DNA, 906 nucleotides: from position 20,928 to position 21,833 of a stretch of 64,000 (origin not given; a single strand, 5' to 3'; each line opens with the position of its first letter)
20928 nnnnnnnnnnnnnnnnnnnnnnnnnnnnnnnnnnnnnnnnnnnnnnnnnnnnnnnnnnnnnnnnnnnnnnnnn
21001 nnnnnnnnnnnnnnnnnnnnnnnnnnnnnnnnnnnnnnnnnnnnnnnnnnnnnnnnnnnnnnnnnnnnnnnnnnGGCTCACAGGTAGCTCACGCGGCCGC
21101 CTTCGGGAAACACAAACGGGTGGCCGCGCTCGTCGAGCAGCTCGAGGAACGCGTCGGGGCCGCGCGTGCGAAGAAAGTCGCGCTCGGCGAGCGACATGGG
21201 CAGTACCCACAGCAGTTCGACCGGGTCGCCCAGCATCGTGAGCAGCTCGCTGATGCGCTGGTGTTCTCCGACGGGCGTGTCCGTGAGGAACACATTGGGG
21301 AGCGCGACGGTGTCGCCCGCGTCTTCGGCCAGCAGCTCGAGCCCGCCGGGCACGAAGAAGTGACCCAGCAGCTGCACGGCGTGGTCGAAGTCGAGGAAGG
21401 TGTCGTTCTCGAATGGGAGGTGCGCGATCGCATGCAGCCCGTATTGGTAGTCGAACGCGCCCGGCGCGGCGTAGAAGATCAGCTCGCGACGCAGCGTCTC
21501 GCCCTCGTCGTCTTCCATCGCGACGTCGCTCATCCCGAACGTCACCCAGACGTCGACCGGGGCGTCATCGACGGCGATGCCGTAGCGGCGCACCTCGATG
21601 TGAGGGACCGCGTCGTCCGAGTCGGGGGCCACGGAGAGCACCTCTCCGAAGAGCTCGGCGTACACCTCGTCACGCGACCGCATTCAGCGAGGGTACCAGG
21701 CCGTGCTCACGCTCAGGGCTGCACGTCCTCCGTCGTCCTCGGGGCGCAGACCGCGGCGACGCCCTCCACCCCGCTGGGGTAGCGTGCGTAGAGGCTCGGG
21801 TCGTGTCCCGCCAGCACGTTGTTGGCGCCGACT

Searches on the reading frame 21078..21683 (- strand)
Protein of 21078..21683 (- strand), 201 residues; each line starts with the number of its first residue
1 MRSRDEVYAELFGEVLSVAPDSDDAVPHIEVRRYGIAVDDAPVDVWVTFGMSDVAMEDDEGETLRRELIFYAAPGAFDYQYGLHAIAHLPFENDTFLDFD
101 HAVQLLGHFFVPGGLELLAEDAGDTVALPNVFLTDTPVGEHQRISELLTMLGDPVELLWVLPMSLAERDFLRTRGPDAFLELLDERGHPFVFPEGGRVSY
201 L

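Call 3: search_protein_families(library=pfam, proteins=[window:21078-21683:-], max_evalue=0.1)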
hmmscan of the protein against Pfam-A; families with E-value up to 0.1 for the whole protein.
window:21078-21683:- (201 aa): 1 family
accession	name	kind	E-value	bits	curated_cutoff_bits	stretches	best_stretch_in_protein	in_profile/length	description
PF05076.18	SUFU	-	5.4e-14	52.9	25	1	39-192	14-167/172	Suppressor of fused protein (SUFU)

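Call 4: search_protein_families(library=ncbifam, proteins=[window:21078-21683:-], max_evalue=0.1)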
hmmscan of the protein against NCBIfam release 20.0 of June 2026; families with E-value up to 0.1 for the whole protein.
window:21078-21683:- (201 aa): 0 families

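Call 7: search_solved_structures(query=window:21078-21683:-, max_evalue=10, show_alignments=1)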
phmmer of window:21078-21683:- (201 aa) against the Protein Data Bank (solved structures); distinct sequences matched with E-value up to 10: 2.
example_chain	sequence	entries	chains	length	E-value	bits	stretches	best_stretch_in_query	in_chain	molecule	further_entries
5opt_d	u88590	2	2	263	0.77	12.6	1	126-191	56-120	40S ribosomal protein S2, putative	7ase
4v8m_AP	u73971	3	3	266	1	12.2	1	126-192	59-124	40S RIBOSOMAL PROTEIN S2, PUTATIVE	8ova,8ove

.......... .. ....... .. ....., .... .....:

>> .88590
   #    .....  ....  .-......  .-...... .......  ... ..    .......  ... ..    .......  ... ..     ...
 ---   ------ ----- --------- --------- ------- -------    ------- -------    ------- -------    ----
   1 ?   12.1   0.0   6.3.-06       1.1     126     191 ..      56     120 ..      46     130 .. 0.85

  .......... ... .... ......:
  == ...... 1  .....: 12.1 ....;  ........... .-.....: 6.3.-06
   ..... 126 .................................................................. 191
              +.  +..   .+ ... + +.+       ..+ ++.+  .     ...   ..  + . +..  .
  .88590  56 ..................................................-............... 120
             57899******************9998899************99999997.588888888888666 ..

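Call 19: find_homologous_proteins(query=window:21078-21683:-, max_evalue=0.001)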
Query window:21078-21683:- (201 aa): 10 proteins with E <= 0.001 among 414 candidates.
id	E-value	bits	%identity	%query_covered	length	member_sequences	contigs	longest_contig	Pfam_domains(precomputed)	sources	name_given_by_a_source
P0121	1.0e-129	448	100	100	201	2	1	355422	PF05076.19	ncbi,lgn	ncbi:MAG: suppressor of fused domain protein [Sandaracinaceae bacterium]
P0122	4.0e-45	172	46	99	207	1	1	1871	PF05076.19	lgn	-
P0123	4.5e-45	172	46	99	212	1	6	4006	PF05076.19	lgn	-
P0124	6.2e-45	171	54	80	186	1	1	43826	PF05076.19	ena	-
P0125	1.1e-44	171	49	94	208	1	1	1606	PF05076.19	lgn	-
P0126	7.6e-44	168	53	79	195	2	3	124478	PF05076.19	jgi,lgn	jgi:hypothetical protein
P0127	2.3e-43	166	48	99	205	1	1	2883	PF05076.19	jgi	jgi:hypothetical protein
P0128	6.1e-42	162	46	99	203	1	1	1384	PF05076.19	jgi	jgi:hypothetical protein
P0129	1.9e-41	160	49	98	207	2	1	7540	PF05076.19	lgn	-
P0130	2.9e-27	114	45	68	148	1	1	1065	PF05076.19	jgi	jgi:hypothetical protein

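Call 21: find_encoding_contigs(protein=P0126, flank=8000, max_places=3)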
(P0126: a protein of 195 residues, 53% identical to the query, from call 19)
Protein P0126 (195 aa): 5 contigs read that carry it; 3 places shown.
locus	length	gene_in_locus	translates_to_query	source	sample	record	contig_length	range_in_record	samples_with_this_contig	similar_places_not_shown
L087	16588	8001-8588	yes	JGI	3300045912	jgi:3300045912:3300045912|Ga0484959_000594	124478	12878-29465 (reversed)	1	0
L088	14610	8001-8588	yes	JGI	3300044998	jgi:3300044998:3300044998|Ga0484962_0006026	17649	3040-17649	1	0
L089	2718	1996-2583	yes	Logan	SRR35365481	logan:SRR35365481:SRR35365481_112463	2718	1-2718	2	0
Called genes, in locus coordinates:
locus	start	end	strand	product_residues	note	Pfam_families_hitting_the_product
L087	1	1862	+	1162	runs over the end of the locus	PF05954:Phage_GPD, PF04717:Phage_base_V, PF22178:Gp5_trimer_C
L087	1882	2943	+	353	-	-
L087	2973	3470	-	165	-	PF00210:Ferritin (weak)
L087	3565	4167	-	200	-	-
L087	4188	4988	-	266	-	PF00168:C2, PF00595:PDZ (faint), PF17820:PDZ_6 (weak)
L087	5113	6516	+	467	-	PF00224:PK, PF02887:PK_C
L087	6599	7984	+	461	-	PF00069:Pkinase, PF07714:PK_Tyr_Ser-Thr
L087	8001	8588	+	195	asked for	PF05076:SUFU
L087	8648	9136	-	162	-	-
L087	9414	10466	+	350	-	PF08279:HTH_11 (weak), PF13280:WYL, PF25583:WCX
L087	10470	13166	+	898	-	PF18019:Cas3_HD, PF00270:DEAD (faint), PF13245:AAA_19 (weak), PF22590:Cas3-like_C_2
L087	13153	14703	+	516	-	-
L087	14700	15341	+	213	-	PF09485:CRISPR_Cse2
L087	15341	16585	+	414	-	PF09344:Cas_CT1975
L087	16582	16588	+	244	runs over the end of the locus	PF09704:Cas_Cas5d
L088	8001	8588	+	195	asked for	PF05076:SUFU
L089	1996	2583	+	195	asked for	PF05076:SUFU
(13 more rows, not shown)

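Call 22: find_encoding_contigs(protein=P0124, flank=8000, max_places=2)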
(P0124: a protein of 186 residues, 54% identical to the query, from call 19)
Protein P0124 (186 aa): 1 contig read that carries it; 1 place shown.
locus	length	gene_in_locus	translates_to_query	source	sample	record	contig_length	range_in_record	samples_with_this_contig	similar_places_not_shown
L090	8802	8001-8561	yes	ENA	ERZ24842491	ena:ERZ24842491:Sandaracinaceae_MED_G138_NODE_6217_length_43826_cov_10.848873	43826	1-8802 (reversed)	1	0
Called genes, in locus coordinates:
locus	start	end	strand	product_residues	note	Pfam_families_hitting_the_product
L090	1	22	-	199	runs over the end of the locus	-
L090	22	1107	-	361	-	-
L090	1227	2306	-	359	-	-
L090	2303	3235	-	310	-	PF07719:TPR_2 (faint), PF13620:CarboxypepD_reg (faint), PF08308:PEGA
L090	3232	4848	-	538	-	PF00069:Pkinase, PF07714:PK_Tyr_Ser-Thr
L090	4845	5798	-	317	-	PF16697:Yop-YscD_cpl, PF00498:FHA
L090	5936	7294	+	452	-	PF07070:Spo0M (weak)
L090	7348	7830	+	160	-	PF00691:OmpA (weak)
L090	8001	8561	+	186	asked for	PF05076:SUFU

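Call 23: find_encoding_contigs(protein=P0129, flank=8000, max_places=2)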
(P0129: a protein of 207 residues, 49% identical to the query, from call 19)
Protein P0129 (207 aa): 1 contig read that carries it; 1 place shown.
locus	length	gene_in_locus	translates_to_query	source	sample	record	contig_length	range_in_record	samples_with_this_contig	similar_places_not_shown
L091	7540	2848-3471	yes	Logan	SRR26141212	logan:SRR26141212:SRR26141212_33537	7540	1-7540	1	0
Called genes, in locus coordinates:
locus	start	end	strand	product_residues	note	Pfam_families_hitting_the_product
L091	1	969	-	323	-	?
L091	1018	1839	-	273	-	PF00702:Hydrolase, PF13344:Hydrolase_6, PF13242:Hydrolase_like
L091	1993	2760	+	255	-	-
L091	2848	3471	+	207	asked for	PF05076:SUFU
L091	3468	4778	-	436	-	-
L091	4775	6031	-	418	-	-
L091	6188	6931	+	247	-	-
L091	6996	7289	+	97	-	-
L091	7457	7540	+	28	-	?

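Call 47: search_protein_families(library=padloc, proteins=[window:21078-21683:-], max_evalue=0.01)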
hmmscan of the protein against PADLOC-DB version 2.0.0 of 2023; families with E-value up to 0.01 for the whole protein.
window:21078-21683:- (201 aa): 0 families

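Call 50: find_related_loci(query=A2, collection=metagenome_contigs, flank=6000)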
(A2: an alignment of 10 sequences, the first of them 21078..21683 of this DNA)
Query A2 (201 aa) in metagenome_contigs; peptide patterns used: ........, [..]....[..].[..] (x = any residue, [..] = any of these).
600 stretches matched a pattern (row limit reached: there are more); 7 encode a relative of the query (tblastn E <= 1e-3); 7 distinct loci.
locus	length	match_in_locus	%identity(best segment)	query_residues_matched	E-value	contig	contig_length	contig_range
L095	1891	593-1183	47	4-201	2e-51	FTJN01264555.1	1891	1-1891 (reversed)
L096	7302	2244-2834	47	4-201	6e-50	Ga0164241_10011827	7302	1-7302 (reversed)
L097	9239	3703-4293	47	4-201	2e-49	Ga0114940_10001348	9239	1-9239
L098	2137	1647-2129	50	4-164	2e-43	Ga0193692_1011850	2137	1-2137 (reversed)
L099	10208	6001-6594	41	2-201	2e-38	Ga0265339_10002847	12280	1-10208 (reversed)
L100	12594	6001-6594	42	2-201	8e-39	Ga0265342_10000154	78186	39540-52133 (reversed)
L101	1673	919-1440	26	4-189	2e-9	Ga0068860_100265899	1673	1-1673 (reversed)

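Call 54: search_protein_families(library=pfam, proteins=[L097:2963-3655:+, L097:4906-7041:+, L097:1304-2695:+, L099:5049-5891:+, L099:6611-7921:-, L099:7927-10038:+, L091:1993-2760:+, L091:3468-4778:-, L091:4775-6031:-, L096:1234-2046:-], max_evalue=0.01)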
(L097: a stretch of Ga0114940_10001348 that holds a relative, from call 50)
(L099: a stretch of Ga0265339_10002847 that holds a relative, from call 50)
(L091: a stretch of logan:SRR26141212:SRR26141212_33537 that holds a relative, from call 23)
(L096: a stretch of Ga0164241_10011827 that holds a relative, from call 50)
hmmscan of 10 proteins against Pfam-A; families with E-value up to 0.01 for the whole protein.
L097:2963-3655:+ (230 aa): 0 families

L097:4906-7041:+ (711 aa): 8 families
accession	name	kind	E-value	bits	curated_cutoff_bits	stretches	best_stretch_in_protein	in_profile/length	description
PF00009.33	GTP_EFTU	-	3.3e-58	196.8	26.5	1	9-289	2-187/188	Elongation factor Tu GTP binding domain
PF03764.24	EFG_IV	-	3e-40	137.2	24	1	486-606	1-120/121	Elongation factor G, domain IV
PF14492.12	EFG_III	-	3.5e-29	101.1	27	1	411-484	1-74/75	Elongation Factor G, domain III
PF00679.30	EFG_C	-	4.1e-28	97.7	27.9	1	610-694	2-88/89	Elongation factor G C-terminus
PF03144.31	GTP_EFTU_D2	-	1.4e-12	48.3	30.3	1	331-397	1-72/73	Elongation factor Tu domain 2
PF22042.2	EF-G_D2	-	5.5e-11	42.9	27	1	317-399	1-83/84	Elongation factor G domain 2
PF16658.11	RF3_C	-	1.4e-08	35.1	40.1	1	419-500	14-95/132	Class II release factor RF3, C-terminal domain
PF01926.29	MMR_HSR1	-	0.0077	16.8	21.9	0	80-146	41-113/113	50S ribosome-binding GTPase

L097:1304-2695:+ (463 aa): 1 family
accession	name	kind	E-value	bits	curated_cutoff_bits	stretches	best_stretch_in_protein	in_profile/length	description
PF07586.16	HXXSHH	-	1.5e-62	212.4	30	1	53-363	1-306/307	Protein of unknown function (DUF1552)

L099:5049-5891:+ (280 aa): 0 families

L099:6611-7921:- (436 aa): 2 families
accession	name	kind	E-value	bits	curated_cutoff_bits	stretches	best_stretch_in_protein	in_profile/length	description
PF14200.12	RicinB_lectin_2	-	5.7e-26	91.5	25.6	2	292-368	12-88/89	Ricin-type beta-trefoil lectin domain-like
PF00652.28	Ricin_B_lectin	-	4.1e-10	40.3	29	1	268-379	23-126/126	Ricin-type beta-trefoil lectin domain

L099:7927-10038:+ (703 aa): 3 families
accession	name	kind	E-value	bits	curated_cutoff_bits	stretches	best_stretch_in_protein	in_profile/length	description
PF07944.18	Beta-AFase-like_GH127_cat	-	4.4e-106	355.5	24.9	1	87-478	2-375/376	Beta-L-arabinofuranosidase, GH127 catalytic domain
PF20737.2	Glyco_hydro127C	-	9.7e-26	89.7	23.7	1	602-699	1-70/71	Glycoside hydrolase family 127 C-terminal domain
PF20736.2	Glyco_hydro127M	-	2.4e-22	79.3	24.2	1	489-600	2-95/95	Beta-L-arabinofuranosidase, GH127 middle domain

L091:1993-2760:+ (255 aa): 0 families

L091:3468-4778:- (436 aa): 1 family
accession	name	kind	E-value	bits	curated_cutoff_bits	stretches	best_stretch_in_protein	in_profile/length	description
PF00496.27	SBP_bac_5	-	0.00086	18.9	32.4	1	92-230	20-174/368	Bacterial extracellular solute-binding proteins, family 5 Middle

L091:4775-6031:- (418 aa): 0 families

L096:1234-2046:- (270 aa): 1 family
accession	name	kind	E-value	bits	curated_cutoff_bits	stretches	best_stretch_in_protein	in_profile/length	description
PF01841.26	Transglut_core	-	4.3e-18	66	23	1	132-225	16-108/108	Transglutaminase-like superfamily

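Call 80: search_solved_structures(query=A2, max_evalue=10, show_alignments=1)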
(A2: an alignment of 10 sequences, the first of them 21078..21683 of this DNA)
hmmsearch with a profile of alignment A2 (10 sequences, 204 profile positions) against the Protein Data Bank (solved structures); distinct sequences matched with E-value up to 10: 13.
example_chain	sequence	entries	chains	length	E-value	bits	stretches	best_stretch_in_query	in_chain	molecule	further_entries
2ymu_A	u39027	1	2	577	8.4e-16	61.2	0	103-131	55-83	WD-40 REPEAT PROTEIN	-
7bie_A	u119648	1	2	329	1.1e-10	44.4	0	103-131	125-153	nvWRAP-T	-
7big_A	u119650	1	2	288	2e-09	40.3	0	103-131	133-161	v13WRAP-T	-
7bif_A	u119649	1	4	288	2.2e-08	37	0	103-132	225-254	v22WRAP-T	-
7bid_A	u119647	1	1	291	5.9e-08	35.5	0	103-133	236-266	v31WRAP-T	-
6r60_A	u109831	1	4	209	3.7e-07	33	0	103-132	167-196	WD-40 repeat protein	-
6r5y_A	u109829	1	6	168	2.5e-05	27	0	103-131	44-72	WD-40 repeat protein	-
6r5z_A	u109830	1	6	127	0.0021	20.7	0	103-132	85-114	9-bladed beta-propeller formed by three 3-bladed fragments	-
7xg8_A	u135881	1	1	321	0.07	15.7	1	19-83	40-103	ABC transporter, substrate binding protein, phosphate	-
6r5x_A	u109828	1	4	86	0.27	13.8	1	103-132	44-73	WD-40 repeat protein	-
7vrj_C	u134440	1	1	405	0.33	13.5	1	77-124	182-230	Photosynthetic reaction center cytochrome c subunit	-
9x2f_B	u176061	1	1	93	0.88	12.1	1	28-84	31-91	AcrIF19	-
8pjx_A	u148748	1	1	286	0.89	12.1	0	74-99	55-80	SAKe6FR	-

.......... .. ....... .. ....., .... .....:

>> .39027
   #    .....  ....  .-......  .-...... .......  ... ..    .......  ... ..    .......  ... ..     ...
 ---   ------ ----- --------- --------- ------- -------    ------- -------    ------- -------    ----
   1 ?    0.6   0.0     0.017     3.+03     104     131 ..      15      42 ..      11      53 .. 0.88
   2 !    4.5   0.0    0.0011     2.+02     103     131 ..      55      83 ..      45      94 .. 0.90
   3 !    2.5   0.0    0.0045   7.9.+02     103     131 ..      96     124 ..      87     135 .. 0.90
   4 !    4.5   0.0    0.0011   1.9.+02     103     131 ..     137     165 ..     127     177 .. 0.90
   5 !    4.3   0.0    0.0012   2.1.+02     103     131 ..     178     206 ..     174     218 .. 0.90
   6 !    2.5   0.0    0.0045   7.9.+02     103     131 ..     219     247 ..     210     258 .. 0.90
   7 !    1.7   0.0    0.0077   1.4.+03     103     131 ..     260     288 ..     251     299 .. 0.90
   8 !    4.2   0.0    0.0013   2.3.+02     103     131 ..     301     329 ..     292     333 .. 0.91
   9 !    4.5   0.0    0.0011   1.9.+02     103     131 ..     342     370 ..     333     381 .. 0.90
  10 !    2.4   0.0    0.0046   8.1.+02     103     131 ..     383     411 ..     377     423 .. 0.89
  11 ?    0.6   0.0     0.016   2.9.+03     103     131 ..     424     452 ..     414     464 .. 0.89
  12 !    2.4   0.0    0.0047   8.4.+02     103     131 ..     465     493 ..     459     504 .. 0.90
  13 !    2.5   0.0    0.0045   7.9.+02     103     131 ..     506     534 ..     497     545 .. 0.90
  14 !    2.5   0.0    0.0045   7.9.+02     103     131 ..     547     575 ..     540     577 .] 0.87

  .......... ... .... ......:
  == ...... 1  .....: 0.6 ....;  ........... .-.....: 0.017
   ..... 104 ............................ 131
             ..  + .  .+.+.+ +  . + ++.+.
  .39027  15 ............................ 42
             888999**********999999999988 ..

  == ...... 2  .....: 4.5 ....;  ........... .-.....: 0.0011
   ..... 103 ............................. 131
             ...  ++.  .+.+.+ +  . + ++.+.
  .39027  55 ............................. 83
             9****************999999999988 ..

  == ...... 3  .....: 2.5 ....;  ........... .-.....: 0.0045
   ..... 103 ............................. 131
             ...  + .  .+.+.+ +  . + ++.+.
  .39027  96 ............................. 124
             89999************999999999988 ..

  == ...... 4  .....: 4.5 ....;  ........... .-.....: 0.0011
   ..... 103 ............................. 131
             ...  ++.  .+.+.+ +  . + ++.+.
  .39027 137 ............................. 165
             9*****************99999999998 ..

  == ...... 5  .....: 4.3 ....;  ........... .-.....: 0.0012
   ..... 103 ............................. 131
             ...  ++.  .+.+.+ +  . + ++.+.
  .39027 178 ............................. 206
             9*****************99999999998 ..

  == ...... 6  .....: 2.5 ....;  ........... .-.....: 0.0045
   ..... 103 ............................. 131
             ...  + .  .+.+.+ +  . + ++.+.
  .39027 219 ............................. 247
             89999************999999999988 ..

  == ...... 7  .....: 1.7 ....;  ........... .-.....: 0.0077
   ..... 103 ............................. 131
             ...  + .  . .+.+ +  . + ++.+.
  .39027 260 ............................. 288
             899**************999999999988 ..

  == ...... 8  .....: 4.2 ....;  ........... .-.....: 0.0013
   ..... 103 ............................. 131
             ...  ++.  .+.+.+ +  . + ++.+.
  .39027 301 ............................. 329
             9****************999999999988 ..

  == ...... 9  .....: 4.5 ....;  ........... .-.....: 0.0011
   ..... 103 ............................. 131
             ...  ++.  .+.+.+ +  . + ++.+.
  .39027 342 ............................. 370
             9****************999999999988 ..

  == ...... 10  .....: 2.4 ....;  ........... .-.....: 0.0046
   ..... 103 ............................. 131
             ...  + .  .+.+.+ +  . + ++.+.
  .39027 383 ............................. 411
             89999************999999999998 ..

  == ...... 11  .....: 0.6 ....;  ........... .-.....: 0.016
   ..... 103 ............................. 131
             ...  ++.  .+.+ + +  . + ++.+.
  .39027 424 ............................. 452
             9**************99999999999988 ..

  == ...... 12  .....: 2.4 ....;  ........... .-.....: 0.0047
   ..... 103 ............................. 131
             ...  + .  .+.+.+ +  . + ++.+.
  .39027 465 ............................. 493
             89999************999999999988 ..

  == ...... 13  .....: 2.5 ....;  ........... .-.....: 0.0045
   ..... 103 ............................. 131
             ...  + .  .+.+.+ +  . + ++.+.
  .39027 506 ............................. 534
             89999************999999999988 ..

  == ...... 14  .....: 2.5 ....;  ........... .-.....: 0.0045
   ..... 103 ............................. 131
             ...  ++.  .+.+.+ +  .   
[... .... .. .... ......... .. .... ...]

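Call 81: search_protein_families(library=pfam, proteins=[L087:1882-2943:+, L087:3565-4167:-], max_evalue=0.001)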
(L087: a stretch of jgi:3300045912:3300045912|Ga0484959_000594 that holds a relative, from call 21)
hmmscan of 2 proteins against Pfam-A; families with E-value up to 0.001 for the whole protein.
L087:1882-2943:+ (353 aa): 0 families

L087:3565-4167:- (200 aa): 0 families
